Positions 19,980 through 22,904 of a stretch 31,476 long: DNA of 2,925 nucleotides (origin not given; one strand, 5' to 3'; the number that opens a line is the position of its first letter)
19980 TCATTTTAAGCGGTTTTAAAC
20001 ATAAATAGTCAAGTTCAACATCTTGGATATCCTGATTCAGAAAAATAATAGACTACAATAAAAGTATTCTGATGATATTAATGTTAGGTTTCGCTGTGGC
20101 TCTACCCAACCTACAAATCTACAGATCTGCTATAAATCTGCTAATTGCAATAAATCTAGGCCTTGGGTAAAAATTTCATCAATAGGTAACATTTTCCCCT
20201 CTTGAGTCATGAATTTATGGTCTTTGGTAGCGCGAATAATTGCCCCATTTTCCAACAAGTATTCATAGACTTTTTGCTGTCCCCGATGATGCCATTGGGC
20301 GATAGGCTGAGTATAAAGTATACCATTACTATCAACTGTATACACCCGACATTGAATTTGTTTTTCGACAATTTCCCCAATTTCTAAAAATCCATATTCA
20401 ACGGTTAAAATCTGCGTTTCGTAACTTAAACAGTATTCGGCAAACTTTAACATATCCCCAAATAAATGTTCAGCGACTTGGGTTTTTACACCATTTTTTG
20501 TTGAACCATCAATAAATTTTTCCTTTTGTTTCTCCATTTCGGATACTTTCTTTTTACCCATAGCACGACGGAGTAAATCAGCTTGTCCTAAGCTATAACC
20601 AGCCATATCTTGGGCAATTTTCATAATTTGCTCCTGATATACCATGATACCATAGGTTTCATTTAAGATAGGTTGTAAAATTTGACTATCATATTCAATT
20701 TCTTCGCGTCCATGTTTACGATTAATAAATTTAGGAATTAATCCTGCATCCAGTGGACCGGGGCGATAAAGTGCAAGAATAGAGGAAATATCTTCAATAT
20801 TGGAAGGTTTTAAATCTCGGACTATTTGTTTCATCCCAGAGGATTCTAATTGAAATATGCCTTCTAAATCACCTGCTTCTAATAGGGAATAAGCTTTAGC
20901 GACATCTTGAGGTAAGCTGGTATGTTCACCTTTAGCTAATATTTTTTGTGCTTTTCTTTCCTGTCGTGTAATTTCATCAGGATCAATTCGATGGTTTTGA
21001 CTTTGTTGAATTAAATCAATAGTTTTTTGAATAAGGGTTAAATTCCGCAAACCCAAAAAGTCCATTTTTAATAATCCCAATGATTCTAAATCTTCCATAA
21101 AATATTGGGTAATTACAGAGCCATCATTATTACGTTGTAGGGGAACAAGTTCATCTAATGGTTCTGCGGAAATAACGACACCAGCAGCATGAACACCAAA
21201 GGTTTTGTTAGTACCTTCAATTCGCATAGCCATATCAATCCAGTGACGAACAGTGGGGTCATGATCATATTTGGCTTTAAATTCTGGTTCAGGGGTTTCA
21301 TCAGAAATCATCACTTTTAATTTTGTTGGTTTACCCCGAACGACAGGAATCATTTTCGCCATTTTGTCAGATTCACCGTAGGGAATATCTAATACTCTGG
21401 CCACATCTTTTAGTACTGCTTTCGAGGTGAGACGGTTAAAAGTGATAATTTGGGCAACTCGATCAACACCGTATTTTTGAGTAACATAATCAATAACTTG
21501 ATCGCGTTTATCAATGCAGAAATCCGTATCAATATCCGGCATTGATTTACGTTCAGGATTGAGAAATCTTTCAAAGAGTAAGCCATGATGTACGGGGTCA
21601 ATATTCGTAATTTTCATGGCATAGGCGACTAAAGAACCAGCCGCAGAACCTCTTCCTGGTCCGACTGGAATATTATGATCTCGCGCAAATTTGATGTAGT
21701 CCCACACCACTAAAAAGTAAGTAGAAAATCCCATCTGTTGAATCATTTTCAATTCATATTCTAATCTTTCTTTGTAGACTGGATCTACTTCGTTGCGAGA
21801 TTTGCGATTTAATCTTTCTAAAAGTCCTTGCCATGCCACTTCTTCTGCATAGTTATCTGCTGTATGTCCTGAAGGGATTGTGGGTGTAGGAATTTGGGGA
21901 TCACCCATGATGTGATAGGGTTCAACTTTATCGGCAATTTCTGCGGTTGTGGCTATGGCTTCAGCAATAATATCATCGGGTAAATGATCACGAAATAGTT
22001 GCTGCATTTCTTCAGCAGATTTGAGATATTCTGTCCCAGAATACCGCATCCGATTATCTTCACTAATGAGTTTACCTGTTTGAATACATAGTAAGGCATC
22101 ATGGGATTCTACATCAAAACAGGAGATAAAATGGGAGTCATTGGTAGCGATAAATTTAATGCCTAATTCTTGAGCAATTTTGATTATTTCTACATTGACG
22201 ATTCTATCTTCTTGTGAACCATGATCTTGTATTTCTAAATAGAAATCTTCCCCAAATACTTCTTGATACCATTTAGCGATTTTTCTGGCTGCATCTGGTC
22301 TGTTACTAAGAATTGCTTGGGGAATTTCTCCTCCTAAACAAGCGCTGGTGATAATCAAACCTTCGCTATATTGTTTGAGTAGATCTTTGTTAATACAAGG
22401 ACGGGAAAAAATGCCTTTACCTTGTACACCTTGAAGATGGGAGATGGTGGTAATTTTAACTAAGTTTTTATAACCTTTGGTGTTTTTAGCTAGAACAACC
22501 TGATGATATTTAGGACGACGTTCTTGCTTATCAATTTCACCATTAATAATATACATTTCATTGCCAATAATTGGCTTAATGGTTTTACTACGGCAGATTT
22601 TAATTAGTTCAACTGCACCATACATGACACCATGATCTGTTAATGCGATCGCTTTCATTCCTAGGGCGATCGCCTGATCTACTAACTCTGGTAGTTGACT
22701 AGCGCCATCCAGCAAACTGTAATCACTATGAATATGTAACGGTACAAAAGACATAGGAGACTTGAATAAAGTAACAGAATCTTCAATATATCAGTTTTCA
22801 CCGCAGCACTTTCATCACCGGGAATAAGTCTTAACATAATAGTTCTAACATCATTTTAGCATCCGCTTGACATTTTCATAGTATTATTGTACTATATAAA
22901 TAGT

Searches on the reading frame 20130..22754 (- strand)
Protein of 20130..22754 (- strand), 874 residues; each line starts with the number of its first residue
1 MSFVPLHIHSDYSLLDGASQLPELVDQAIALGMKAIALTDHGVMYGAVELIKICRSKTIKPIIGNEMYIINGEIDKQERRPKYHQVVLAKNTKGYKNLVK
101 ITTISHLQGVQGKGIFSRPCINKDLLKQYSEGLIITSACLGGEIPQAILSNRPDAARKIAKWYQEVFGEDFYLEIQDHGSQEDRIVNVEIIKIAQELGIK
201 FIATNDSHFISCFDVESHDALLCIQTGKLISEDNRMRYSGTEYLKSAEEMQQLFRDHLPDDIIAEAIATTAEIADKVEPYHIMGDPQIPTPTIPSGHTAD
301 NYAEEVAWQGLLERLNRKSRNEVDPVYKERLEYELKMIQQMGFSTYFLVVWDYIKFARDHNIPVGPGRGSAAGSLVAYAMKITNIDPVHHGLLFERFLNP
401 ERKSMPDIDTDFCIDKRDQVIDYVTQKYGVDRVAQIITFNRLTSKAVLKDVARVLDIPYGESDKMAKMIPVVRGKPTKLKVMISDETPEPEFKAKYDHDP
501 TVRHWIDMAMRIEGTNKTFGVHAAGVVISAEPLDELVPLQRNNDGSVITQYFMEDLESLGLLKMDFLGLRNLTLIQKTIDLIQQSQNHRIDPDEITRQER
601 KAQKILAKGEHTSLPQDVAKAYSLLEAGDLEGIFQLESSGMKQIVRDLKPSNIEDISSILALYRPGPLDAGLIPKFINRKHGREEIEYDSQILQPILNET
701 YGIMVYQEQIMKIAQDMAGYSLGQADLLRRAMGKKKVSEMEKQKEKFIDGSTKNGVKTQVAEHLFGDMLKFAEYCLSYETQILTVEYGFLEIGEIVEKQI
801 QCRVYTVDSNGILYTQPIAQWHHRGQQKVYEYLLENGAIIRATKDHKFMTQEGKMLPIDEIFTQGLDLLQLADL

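Call 91: search_protein_families(library=pfam, proteins=[window:20130-22754:-], max_evalue=0.00001)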
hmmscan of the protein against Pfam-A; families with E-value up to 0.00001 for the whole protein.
window:20130-22754:- (874 aa): 3 families
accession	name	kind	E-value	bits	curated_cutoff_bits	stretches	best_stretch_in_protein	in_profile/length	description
PF07733.18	DNA_pol3_alpha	-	8e-99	330.9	23.9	1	304-568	4-260/260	Bacterial DNA polymerase III alpha NTPase domain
PF17657.6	DNA_pol3_finger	-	2.8e-62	209.4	22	1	571-755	1-166/166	Bacterial DNA polymerase III alpha subunit finger domain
PF02811.25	PHP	-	1.3e-51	175.7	26.4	1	6-178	2-164/164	PHP domain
